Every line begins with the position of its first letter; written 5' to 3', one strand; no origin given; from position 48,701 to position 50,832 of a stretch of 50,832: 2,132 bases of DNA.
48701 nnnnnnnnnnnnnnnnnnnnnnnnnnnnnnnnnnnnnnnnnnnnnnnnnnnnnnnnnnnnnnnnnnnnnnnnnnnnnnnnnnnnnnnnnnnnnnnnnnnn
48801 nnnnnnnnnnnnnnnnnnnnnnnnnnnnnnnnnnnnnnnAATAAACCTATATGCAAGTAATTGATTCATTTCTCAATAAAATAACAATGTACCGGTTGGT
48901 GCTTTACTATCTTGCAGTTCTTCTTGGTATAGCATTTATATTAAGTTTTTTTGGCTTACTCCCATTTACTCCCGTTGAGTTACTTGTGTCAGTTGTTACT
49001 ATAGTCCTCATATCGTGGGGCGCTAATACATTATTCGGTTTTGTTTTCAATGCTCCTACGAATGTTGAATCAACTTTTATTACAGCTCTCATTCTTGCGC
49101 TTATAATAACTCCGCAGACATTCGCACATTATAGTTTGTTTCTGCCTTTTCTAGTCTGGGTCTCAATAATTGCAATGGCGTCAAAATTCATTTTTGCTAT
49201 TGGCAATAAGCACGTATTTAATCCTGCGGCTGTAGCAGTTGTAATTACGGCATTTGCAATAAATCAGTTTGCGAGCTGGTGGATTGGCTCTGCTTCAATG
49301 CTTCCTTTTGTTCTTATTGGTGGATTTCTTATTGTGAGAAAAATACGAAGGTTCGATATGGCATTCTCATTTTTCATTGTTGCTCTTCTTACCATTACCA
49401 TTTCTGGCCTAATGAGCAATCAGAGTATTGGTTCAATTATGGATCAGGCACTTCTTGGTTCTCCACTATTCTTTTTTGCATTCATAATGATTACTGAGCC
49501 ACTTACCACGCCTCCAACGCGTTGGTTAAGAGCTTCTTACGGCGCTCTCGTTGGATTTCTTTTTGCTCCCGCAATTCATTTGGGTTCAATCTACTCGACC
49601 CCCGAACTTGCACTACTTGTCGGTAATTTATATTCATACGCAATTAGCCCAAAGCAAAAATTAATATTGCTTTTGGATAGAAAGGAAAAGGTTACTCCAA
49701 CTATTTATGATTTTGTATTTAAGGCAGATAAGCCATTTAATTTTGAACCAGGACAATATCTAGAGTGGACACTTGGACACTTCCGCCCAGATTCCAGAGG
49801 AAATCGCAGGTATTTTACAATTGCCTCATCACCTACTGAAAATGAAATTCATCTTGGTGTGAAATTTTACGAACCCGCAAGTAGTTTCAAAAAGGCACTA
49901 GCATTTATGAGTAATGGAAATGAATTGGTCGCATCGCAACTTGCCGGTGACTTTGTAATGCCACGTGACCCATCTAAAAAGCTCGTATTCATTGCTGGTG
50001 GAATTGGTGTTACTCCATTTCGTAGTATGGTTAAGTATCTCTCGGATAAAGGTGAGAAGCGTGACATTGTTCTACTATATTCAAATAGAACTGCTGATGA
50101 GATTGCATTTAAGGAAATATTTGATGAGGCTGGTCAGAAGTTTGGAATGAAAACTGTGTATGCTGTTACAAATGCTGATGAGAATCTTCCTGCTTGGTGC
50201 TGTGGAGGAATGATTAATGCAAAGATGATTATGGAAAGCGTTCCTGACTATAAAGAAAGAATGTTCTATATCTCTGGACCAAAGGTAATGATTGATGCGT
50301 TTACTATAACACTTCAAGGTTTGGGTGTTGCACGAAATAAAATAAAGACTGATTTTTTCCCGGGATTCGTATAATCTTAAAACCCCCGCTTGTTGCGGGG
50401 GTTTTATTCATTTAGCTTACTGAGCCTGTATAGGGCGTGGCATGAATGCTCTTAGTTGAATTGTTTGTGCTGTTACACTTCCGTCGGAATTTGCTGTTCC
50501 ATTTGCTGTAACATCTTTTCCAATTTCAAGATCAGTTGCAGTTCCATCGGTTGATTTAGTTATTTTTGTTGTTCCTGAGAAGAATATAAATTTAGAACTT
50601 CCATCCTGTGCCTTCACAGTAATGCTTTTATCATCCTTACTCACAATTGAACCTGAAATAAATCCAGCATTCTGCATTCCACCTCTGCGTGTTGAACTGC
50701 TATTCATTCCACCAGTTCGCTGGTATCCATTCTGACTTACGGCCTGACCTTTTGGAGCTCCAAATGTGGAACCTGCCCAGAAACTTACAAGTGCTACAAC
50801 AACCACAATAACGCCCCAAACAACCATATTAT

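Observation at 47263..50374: Three-gene flavinylation operon: exported FMN-binding protein, ApbE, and an RnfD-like/FNR fusion membrane reductase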

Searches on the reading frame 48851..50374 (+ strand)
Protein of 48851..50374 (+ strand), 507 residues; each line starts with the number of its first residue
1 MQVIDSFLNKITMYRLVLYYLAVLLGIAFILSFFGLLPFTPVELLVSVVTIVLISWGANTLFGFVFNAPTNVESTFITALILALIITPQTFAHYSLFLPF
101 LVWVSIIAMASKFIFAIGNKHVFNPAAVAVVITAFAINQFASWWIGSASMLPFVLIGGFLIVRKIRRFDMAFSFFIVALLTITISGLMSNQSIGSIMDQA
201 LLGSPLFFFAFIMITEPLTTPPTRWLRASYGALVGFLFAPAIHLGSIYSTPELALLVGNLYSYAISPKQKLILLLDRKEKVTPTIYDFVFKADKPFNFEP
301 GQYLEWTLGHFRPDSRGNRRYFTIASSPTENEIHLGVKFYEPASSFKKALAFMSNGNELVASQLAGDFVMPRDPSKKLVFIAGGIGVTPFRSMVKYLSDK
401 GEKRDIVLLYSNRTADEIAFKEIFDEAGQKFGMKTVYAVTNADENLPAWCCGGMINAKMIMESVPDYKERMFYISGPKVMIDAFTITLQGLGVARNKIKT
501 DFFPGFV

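Call 3: search_protein_families(library=pfam, proteins=[window:48851-50374:+], max_evalue=0.01)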
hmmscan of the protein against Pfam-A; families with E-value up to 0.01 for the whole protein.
window:48851-50374:+ (507 aa): 3 families
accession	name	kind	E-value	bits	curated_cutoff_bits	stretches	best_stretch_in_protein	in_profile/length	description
PF00175.26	NAD_binding_1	-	2.3e-14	54.4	22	1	380-483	1-106/109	Oxidoreductase NAD-binding domain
PF03116.20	NQR2_RnfD_RnfE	-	2.6e-09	37.3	27.7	1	144-265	169-286/296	NQR2, RnfD, RnfE family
PF08030.17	NAD_binding_6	-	0.0051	17.3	22.2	1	377-418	3-49/156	Ferric reductase NAD binding domain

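Call 4: search_protein_families(library=ncbifam, proteins=[window:48851-50374:+], max_evalue=0.01)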
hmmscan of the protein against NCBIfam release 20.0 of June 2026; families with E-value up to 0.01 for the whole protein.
window:48851-50374:+ (507 aa): 22 families
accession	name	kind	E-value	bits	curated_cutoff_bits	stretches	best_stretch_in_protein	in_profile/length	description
NF009805.0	PRK13289.1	equivalog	1.1e-25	90.4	432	1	277-503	161-392/399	NO-inducible flavohemoprotein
NF007964.0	PRK10684.1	equivalog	2.6e-19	69.4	383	1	281-503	20-237/333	NADH oxidoreductase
NF058606.1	GlBtMonoRdsGbcB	equivalog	5e-19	68.4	500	1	283-497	26-241/362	glycine betaine monooxygenase reductase subunit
NF005963.0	PRK08051.1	equivalog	2.1e-18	66.5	230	1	279-498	12-225/233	NAD(P)H-flavin reductase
TIGR02160.1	PA_CoA_Oxy5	hypoth_equivalog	6.6e-18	64.6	420.8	1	294-503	29-241/352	1,2-phenylacetyl-CoA epoxidase subunit PaaE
NF040810.1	BenC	equivalog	2.3e-15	56.6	430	1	286-498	120-325/333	benzoate 1,2-dioxygenase electron transfer component BenC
NF052252.1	flav_redu_LuxG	exception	4.5e-14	52.2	340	1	279-483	9-208/232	flavin mononucleotide reductase LuxG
NF045803.1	MethMoxFADbindMmoC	equivalog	4.5e-12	45.4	500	1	294-500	136-337/343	aromatic/alkene monooxygenase hydroxylase FAD-binding subunit MmoC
TIGR01941.1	nqrF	equivalog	1.9e-11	43.6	295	1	353-503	249-403/405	NADH:ubiquinone reductase (Na(+)-transporting) subunit F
NF008822.0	PRK11872.1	equivalog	1.2e-09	37.7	402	1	292-499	131-331/341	anthranilate 1,2-dioxygenase electron transfer component AntC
NF040830.1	sulfhyd_ShyC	equivalog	2.7e-09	36.6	600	1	291-422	32-155/288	NAD(P)-dependent hydrogenase/sulfhydrogenase 2 subunit gamma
NF006220.0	PRK08345.1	subfamily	1.3e-08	34.5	395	1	293-484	38-232/294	cytochrome-c3 hydrogenase subunit gamma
TIGR02911.1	sulfite_red_B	equivalog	2.4e-08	33.4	288.6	1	367-498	91-219/261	anaerobic sulfite reductase subunit AsrB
NF000796.0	PRK00054.1-1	equivalog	4e-08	32.8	224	1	278-429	11-142/254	dihydroorotate dehydrogenase electron transfer subunit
NF008178.0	PRK10926.1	equivalog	4.5e-06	26.1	390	1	297-435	30-166/248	ferredoxin--NADP(+) reductase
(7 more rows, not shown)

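Call 6: find_homologous_proteins(query=window:48851-50374:+)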
Query window:48851-50374:+ (507 aa): 7985 proteins with E <= 0.001 among 8000 candidates; the best 120 are listed.
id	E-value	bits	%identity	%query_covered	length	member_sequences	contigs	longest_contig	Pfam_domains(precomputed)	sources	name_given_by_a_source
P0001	0.0e+0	1123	100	100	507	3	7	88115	PF00175.27,PF03116.21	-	-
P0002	7.6e-238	808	70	99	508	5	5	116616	PF00175.27,PF03116.21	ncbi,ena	-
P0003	1.1e-233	795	69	99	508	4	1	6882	PF00175.27,PF03116.21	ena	-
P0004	9.5e-225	765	67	100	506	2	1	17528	PF00175.27,PF03116.21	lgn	-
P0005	1.6e-221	755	66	100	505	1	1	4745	PF00175.27,PF03116.21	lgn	-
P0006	3.2e-216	737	64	100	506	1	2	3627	PF00175.27,PF03116.21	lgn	-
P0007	6.9e-215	733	65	100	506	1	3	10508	PF00175.27,PF03116.21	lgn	-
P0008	3.1e-214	731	64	100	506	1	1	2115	PF00175.27,PF03116.21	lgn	-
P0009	1.4e-208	712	64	98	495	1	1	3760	PF00175.27,PF03116.21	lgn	-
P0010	1.7e-206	705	61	100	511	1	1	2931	PF00175.27,PF03116.21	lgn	-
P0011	2.8e-206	704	64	98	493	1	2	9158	PF00175.27,PF03116.21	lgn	-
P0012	3.2e-206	704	60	100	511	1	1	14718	PF00175.27,PF03116.21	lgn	-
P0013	1.3e-201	689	60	100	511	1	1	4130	PF00175.27,PF03116.21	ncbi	-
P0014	3.3e-200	684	60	99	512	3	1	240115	PF00175.27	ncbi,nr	ncbi:RnfABCDGE type electron transport complex subunit D [Patescibacteria group bacterium]|nr:RnfABC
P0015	6.9e-200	683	58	100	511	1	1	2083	PF00175.27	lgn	-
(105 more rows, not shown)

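Call 23: find_related_loci(query=A1, collection=genome_contigs, flank=7000)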
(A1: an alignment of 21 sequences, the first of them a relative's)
Query A1 (507 aa) in genome_contigs; peptide patterns used: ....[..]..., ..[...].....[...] (x = any residue, [..] = any of these).
599 stretches matched a pattern (row limit reached: there are more); 592 encode a relative of the query (tblastn E <= 1e-3); the best 80 are kept; 80 distinct loci.
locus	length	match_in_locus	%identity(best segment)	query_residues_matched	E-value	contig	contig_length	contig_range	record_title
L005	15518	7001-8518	69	1-506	0e+0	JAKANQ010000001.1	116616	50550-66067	MAG: bacterium isolate WY5.bin81 NODE_240_length_116616_cov_6.377538, whole genome shotgun sequence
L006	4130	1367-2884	60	2-507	0e+0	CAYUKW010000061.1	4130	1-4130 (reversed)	MAG TPA_asm: uncultured Candidatus Saccharibacteria bacterium isolate SRP193066_co2_3 genome assembly, contig: NODE_1170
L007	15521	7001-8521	60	4-507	0e+0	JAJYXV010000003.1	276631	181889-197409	MAG: bacterium isolate FK3.bin69 NODE_32_length_276631_cov_1.910421, whole genome shotgun sequence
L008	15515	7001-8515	59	1-506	0e+0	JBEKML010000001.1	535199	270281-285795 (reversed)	MAG: Minisyncoccia bacterium isolate SPRUCE 393 SPRUCE_393_1, whole genome shotgun sequence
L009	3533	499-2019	58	1-506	0e+0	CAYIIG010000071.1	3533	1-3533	MAG TPA_asm: uncultured Candidatus Saccharibacteria bacterium isolate ERP119705_co20_252 genome assembly, contig: NODE_4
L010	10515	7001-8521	59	1-506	0e+0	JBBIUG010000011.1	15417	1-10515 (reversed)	MAG: Candidatus Nomurabacteria bacterium isolate STF170223_bin_48 NODE_883_length_15417_cov_4.468038, whole genome shotg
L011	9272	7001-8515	58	1-506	0e+0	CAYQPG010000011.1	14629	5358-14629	MAG TPA_asm: uncultured Candidatus Saccharibacteria bacterium isolate SRP271791_co2_70 genome assembly, contig: NODE_101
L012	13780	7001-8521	57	1-506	0e+0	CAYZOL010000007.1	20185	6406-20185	MAG TPA_asm: uncultured Candidatus Saccharibacteria bacterium isolate SRP342105_co1_326 genome assembly, contig: NODE_35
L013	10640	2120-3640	56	1-506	0e+0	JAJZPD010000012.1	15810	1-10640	MAG: bacterium isolate SKS1.bin112 NODE_6630_length_15810_cov_2.305618, whole genome shotgun sequence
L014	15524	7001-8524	58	1-507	0e+0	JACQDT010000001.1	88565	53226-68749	MAG: Candidatus Azambacteria bacterium isolate NC_groundwater_1002_Pr1_S-0.65um_50_11 Montesol18_Sp65_coassembly_scaffol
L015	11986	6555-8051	57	1-506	0e+0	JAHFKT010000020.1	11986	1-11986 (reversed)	MAG: Candidatus Yanofskybacteria bacterium isolate nzgw416 NODE_3740_length_11987_cov_3.668043, whole genome shotgun seq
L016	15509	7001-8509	56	1-506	0e+0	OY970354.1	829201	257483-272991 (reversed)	MAG: uncultured bacterium isolate MFD04540.bin.2.12 genome assembly, chromosome: 1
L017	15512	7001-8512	56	1-506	0e+0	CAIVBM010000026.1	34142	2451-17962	uncultured bacterium isolate AM-lipid-01-D10_bin-0933 genome assembly, contig: bin-0933:26/54, whole genome shotgun sequ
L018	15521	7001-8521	57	1-506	0e+0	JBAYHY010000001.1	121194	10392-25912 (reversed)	MAG: Candidatus Paceibacterota bacterium isolate SO_2016_GW1_160 scaffold00339_OW334_2016, whole genome shotgun sequence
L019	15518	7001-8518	56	1-506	0e+0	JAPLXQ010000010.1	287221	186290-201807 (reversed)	MAG: Candidatus Nomurabacteria bacterium isolate LacPavin_0818_WC45_MAG_33_35 LacPavin_0818_WC45_scaffold_96302, whole g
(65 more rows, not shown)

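Call 31: search_solved_structures(query=window:48851-50374:+, max_evalue=0.01, show_alignments=0)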
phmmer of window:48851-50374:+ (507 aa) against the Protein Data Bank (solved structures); distinct sequences matched with E-value up to 0.01: 58.
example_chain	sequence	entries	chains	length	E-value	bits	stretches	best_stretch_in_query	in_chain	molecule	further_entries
2eix_A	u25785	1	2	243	6.9e-09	38.4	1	319-493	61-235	NADH-cytochrome b5 reductase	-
6o0a_A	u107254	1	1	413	3e-07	33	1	274-444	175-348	Flavohemoglobin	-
2r6h_A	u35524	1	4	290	8.1e-07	31.5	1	351-503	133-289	NADH:ubiquinone oxidoreductase, Na translocating, F subunit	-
4wqm_A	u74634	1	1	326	9.9e-07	31.2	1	273-484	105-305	Toluene-4-monooxygenase electron transfer component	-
5ogx_A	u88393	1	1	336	3.8e-06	29.3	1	294-486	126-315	Cytochrome P450 reductase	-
1qfj_A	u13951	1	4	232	7.9e-06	28.3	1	278-416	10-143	PROTEIN (FLAVIN REDUCTASE)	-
3ozu_A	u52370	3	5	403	1e-05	27.9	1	285-503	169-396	Flavohemoprotein | Flavohemoglobin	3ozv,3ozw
3fpk_A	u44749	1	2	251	1.1e-05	27.8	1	298-452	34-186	Ferredoxin-NADP reductase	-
1cne_A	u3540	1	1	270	1.2e-05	27.7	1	374-484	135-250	NITRATE REDUCTASE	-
1cqx_A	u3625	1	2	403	1.4e-05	27.5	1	285-503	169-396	FLAVOHEMOPROTEIN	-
7c3a_A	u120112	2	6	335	1.7e-05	27.2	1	285-503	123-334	Ferredoxin reductase component of carbazole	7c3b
4eh1_A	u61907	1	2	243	1.8e-05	27.1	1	295-503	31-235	Flavohemoprotein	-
7tnv_A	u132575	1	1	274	2.7e-05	26.5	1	376-482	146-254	NADH-cytochrome b5 reductase 3 soluble form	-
7thg_A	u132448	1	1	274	3.6e-05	26.1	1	376-482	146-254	NADH-cytochrome b5 reductase 3 soluble form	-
1umk_A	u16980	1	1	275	3.7e-05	26.1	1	376-482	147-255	NADH-cytochrome b5 reductase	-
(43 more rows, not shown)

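Call 49: predict_structure(alignment_id=A1)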
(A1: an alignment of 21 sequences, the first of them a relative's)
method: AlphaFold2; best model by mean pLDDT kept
length: 507 residues; sequences in the alignment: 21
mean_pLDDT: 79.7   pTM: 0.63
mean pLDDT of the five models: 79.7, 78.0, 77.9, 76.6, 76.1
residues with pLDDT >= 90: 116; 70-90: 284; 50-70: 90; < 50: 17
segments of 3 or more residues with pLDDT < 50: 217-219, 312-317, 504-507
pLDDT, mean of each block of 10 residues (from residue 1): 73 82 92 87 88 91 77 82 74 70 85 64 67 65 79 89 74 80 82 80 77 61 66 73 52 69 63 89 88 86 74 52 84 86 74 85 74 91 89 94 93 89 93 92 82 90 93 87 91 90 44
secondary structure, 60 per line:
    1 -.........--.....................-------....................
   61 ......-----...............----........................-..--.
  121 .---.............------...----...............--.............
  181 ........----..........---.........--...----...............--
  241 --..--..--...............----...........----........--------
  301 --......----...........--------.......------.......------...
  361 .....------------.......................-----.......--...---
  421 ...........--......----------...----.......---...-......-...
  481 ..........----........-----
elements in order: H2-10 H13-33 H41-66 H72-86 H91-114 H125-137 H151-165 H168-188 H193-202 H206-214 H224-238 H251-265 E270-280 E285-292 E303-308 H313-318 E319-323 E332-338 H345-351 E358-365 E378-383 H384-400 E406-412 H421-431 E434-439 E450-452 H457-463 E471-476 H478-490 E498-502

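Call 52: fold_search(model_id=the predicted structure, library=pdb)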
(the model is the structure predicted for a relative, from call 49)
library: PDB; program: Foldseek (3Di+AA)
matches with E <= 10: 1361; with E <= 0.001: 318
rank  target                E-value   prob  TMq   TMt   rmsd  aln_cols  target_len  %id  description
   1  1gvh                  7.0e-18  1.00  0.43  0.55   6.1       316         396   18  The X-ray structure of ferric Escherichia coli flavohemoglobin reveals an unespected geometry of the distal heme pocket (released 2002-08-06)
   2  6o0a                  8.2e-18  1.00  0.43  0.55  11.5       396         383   19  Crystal structure of flavohemoglobin from Malassezia yamatoensis with bound FAD and heme determined by iron SAD phasing (released 2019-03-06)
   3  5ogx                  1.3e-16  1.00  0.42  0.62   2.6       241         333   21  Crystal structure of Amycolatopsis cytochrome P450 reductase GcoB. (released 2018-07-04)
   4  8qta                  1.8e-16  1.00  0.39  0.49  15.2       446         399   13  Cryo-EM structure of Streptococcus pneumoniae NADPH oxidase F397A mutant in complex with NADPH (released 2024-07-24)
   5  2r6h_C                1.1e-15  1.00  0.41  0.70   6.0       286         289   21  Crystal structure of the domain comprising the NAD binding and the FAD binding regions of the NADH:ubiquinone oxidored (released 2007-09-11)
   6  4eh1_B                1.2e-15  1.00  0.41  0.85   2.5       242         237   19  Crystal Structure of the Flavohem-like-FAD/NAD Binding Domain of Nitric Oxide Dioxygenase from Vibrio cholerae O1 biov (released 2012-04-25)
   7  8qt6                  1.5e-15  1.00  0.42  0.52  13.9       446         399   16  Cryo-EM structure of Streptococcus pneumoniae NADPH oxidase (released 2024-07-24)
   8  4g1b_A                3.0e-15  1.00  0.42  0.53  10.8       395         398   18  X-ray structure of yeast flavohemoglobin in complex with econazole (released 2012-11-14)
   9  2r6h_D                3.1e-15  1.00  0.41  0.72   6.0       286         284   21  Crystal structure of the domain comprising the NAD binding and the FAD binding regions of the NADH:ubiquinone oxidored (released 2007-09-11)
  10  4g1v                  3.5e-15  1.00  0.42  0.52  11.3       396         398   18  X-ray structure of yeast flavohemoglobin (released 2012-11-14)
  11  2r6h_A                4.3e-15  1.00  0.40  0.69   5.7       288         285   22  Crystal structure of the domain comprising the NAD binding and the FAD binding regions of the NADH:ubiquinone oxidored (released 2007-09-11)
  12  7c3a_C                6.1e-15  1.00  0.40  0.60   3.0       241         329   22  Ferredoxin reductase in carbazole 1,9a-dioxygenase (released 2021-05-26)
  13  4eh1_A                7.5e-15  1.00  0.41  0.83   2.9       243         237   18  Crystal Structure of the Flavohem-like-FAD/NAD Binding Domain of Nitric Oxide Dioxygenase from Vibrio cholerae O1 biov (released 2012-04-25)
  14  7qty                  7.5e-15  1.00  0.41  0.73   5.7       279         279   20  X-ray structure of FAD domain of NqrF of Klebsiella pneumoniae (released 2022-02-09)
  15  2r6h_B                1.0e-14  1.00  0.39  0.68   6.8       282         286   20  Crystal structure of the domain comprising the NAD binding and the FAD binding regions of the NADH:ubiquinone oxidored (released 2007-09-11)
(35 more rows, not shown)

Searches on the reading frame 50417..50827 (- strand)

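Call 3: search_protein_families(library=pfam, proteins=[window:50417-50827:-], max_evalue=0.01)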
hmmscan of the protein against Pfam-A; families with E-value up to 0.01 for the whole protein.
window:50417-50827:- (136 aa): 3 families
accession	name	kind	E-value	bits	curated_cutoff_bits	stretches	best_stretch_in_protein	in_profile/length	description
PF18914.6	DUF5666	-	0.0028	18.3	27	1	59-123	2-59/60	Domain of unknown function (DUF5666)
PF02736.25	Myosin_N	-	0.0032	17.7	27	1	55-77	14-36/45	Myosin N-terminal SH3-like domain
PF05902.18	4_1_CTD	-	0.0094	16.5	25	0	63-116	24-77/107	4.1 protein C-terminal domain (CTD)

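Call 4: search_protein_families(library=ncbifam, proteins=[window:50417-50827:-], max_evalue=0.01)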
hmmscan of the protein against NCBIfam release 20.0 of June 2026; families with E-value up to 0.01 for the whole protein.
window:50417-50827:- (136 aa): 0 families
